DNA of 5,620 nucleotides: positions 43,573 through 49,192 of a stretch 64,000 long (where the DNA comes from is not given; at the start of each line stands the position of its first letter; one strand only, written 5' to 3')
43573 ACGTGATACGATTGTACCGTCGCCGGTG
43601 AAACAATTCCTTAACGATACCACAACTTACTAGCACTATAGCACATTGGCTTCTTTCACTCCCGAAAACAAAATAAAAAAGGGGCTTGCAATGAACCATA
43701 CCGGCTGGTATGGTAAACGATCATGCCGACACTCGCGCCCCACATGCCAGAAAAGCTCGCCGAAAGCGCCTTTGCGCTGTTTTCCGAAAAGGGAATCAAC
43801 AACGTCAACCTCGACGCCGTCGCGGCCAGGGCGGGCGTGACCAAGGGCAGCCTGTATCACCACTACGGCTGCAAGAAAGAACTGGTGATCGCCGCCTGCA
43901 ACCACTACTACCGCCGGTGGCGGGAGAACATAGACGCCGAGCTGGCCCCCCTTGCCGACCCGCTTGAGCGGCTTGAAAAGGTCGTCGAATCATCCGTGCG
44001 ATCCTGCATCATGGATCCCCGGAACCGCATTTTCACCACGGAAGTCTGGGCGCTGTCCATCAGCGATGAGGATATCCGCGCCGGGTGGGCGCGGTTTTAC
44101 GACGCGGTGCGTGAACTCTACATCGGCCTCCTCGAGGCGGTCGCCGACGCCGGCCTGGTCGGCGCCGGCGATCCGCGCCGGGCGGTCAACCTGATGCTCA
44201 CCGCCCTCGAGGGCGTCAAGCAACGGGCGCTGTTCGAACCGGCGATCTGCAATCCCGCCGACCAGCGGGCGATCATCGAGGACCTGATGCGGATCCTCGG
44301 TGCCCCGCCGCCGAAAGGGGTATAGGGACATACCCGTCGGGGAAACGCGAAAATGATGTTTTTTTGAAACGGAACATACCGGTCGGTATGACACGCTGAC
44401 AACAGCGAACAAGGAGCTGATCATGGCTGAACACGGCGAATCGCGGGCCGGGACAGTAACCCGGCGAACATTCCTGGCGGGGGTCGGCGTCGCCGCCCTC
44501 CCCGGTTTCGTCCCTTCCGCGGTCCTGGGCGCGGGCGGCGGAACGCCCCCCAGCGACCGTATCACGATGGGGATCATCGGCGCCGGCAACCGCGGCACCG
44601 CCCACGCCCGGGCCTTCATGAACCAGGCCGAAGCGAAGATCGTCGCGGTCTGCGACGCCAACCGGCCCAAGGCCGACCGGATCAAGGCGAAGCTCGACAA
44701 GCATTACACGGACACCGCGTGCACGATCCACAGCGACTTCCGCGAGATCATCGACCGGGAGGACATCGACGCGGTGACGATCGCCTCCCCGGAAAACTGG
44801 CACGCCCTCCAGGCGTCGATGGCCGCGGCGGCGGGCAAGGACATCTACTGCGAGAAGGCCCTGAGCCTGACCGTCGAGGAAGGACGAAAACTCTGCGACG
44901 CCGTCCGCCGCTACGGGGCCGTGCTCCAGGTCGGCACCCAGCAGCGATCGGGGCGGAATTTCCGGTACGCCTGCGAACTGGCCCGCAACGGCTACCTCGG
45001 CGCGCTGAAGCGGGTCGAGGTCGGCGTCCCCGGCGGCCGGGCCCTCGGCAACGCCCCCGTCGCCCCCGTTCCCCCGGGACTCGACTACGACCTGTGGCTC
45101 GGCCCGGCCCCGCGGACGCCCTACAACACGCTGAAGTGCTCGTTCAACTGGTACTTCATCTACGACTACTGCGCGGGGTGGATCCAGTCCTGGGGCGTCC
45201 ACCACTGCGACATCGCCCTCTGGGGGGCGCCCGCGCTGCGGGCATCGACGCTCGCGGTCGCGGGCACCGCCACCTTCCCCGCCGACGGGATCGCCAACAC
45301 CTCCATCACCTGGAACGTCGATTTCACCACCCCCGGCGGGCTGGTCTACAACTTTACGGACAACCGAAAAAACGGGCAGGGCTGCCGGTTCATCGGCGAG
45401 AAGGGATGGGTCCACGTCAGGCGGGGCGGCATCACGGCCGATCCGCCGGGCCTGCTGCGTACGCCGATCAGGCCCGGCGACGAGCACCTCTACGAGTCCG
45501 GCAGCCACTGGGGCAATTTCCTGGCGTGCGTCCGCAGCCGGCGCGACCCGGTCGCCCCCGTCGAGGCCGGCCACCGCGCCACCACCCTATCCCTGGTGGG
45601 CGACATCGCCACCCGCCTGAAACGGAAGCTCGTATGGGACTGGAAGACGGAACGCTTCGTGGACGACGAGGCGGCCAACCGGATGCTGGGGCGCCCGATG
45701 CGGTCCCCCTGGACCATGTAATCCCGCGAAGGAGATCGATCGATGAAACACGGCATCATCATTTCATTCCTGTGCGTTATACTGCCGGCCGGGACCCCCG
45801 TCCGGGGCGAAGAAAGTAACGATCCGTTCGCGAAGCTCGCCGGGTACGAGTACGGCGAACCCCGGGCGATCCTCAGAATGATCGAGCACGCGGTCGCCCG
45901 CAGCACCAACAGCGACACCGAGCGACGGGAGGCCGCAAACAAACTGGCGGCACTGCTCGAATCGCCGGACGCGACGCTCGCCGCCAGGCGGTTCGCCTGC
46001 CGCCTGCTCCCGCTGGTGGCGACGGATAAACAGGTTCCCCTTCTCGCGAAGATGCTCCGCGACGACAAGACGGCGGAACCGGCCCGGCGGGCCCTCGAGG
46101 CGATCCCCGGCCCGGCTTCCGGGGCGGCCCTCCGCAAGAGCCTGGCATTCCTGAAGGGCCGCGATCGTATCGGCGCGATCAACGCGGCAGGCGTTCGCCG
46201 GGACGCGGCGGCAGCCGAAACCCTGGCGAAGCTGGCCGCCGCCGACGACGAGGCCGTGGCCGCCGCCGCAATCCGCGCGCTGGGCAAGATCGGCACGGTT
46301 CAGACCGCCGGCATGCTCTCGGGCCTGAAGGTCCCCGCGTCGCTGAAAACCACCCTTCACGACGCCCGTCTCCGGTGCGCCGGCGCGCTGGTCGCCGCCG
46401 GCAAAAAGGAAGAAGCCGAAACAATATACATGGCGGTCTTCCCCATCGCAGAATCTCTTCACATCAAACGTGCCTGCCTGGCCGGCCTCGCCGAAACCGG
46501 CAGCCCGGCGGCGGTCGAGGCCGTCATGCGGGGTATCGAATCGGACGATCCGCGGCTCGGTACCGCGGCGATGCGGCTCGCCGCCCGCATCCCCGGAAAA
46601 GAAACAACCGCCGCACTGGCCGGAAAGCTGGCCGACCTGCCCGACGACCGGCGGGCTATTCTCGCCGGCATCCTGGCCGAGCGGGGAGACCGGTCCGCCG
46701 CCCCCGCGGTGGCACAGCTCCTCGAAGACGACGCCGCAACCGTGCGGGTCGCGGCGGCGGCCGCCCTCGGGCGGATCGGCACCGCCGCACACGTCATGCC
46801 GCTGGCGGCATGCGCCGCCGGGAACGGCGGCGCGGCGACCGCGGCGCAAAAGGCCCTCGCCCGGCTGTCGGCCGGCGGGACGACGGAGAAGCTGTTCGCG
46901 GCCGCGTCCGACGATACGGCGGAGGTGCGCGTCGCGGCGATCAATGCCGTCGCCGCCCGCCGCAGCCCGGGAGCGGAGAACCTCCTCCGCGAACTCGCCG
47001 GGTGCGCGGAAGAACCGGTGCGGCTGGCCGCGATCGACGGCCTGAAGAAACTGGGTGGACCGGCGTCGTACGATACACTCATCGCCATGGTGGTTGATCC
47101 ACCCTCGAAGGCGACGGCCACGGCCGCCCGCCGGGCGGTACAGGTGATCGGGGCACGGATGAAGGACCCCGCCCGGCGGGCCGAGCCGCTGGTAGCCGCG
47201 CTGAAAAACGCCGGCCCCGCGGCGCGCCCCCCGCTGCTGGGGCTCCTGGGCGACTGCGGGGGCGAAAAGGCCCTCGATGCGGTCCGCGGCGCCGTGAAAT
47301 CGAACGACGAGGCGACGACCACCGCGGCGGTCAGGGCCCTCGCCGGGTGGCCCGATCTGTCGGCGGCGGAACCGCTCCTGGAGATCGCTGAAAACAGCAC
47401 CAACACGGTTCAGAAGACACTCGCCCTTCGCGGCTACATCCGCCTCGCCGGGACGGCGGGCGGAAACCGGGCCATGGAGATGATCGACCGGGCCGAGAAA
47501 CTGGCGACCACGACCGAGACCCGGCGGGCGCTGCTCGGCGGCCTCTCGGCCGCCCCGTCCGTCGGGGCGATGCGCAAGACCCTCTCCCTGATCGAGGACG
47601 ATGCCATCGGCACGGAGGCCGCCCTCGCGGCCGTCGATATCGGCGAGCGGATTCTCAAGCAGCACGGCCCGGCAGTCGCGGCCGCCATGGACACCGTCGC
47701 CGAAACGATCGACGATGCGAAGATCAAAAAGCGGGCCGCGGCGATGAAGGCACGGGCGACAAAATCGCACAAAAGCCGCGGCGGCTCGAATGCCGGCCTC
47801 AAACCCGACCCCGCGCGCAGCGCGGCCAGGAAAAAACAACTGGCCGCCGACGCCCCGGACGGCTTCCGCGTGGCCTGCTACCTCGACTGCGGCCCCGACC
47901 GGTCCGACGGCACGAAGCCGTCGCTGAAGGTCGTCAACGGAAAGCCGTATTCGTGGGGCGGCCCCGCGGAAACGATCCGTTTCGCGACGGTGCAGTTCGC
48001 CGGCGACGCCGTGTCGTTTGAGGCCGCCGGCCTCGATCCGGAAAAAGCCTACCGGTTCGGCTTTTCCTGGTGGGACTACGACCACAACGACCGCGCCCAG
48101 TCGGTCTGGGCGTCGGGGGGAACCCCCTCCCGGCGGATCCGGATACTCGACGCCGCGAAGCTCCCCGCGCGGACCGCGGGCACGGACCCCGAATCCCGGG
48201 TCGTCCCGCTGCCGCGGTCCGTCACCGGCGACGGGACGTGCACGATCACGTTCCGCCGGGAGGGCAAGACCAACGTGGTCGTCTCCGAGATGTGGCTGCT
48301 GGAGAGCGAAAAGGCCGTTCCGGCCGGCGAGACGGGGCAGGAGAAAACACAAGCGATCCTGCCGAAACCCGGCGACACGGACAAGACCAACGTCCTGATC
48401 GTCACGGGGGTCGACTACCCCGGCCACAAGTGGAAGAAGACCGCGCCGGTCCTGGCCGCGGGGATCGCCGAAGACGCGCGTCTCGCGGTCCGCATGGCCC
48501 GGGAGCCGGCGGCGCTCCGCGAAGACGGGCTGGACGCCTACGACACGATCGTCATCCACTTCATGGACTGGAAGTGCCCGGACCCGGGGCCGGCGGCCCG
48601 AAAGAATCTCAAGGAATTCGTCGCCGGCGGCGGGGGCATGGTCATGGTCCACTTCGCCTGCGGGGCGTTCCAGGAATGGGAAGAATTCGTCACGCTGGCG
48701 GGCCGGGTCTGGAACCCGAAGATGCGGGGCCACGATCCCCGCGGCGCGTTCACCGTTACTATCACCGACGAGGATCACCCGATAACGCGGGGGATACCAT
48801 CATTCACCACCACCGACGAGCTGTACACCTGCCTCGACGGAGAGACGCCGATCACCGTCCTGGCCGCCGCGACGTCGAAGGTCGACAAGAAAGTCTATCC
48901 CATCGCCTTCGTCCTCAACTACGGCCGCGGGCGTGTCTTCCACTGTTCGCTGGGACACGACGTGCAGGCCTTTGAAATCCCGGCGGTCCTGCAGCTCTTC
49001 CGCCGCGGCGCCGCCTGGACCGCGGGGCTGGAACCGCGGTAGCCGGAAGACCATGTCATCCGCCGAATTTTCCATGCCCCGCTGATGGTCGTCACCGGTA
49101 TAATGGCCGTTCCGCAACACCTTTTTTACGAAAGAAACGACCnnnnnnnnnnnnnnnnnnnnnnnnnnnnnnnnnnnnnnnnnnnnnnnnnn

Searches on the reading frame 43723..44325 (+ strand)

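Call 16: search_protein_families(library=pfam, proteins=[window:43723-44325:+], max_evalue=0.00001)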
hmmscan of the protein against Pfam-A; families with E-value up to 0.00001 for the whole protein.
window:43723-44325:+ (200 aa): 2 families
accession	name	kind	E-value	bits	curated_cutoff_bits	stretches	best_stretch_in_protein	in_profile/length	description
PF00440.29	TetR_N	-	6.6e-14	51.9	24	1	14-58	3-47/47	Bacterial regulatory proteins, tetR family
PF13977.11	TetR_C_6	-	1.3e-11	45.1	27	1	80-188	1-109/115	BetI-type transcriptional repressor, C-terminal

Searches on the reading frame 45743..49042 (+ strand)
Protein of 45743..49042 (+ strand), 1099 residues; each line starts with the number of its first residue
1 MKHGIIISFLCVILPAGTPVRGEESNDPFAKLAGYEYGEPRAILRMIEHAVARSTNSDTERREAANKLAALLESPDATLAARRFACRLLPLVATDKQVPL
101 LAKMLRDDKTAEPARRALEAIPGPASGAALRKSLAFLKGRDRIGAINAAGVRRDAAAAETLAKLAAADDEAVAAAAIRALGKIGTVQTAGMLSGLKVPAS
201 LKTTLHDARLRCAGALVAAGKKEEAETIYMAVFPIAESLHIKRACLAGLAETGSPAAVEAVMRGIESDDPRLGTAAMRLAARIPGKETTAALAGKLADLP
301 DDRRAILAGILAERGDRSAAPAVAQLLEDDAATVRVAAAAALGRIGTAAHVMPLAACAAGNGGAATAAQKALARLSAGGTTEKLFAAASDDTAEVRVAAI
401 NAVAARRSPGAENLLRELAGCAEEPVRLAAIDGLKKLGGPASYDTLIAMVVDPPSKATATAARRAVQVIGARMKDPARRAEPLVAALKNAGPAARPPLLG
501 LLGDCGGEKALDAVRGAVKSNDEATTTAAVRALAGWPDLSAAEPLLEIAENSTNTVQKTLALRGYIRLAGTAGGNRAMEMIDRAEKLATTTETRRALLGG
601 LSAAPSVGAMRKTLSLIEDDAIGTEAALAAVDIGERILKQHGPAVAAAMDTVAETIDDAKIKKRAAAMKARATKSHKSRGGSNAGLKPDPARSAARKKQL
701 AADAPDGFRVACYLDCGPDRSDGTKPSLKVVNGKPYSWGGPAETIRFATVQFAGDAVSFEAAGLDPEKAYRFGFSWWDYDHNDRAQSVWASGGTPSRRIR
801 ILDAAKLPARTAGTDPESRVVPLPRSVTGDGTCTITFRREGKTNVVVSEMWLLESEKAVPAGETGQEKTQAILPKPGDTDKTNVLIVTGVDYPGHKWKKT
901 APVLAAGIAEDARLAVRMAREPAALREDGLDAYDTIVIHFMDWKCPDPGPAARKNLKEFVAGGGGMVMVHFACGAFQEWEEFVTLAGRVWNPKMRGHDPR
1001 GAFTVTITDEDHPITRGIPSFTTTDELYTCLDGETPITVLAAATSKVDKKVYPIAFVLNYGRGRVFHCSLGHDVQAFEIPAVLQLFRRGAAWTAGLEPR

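Call 26: search_protein_families(library=pfam, proteins=[window:45743-49042:+], max_evalue=0.00001)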
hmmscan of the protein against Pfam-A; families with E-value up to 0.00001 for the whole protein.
window:45743-49042:+ (1099 aa): 3 families
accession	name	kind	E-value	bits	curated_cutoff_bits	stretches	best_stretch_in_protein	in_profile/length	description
PF13646.12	HEAT_2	-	4e-32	110.8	27.7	1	382-465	2-86/88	HEAT repeats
PF06283.17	ThuA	-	2.3e-31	110.1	33.4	1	883-1093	1-209/209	Trehalose utilisation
PF02985.28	HEAT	-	2e-06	27.9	23.5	0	321-346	3-28/31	HEAT repeat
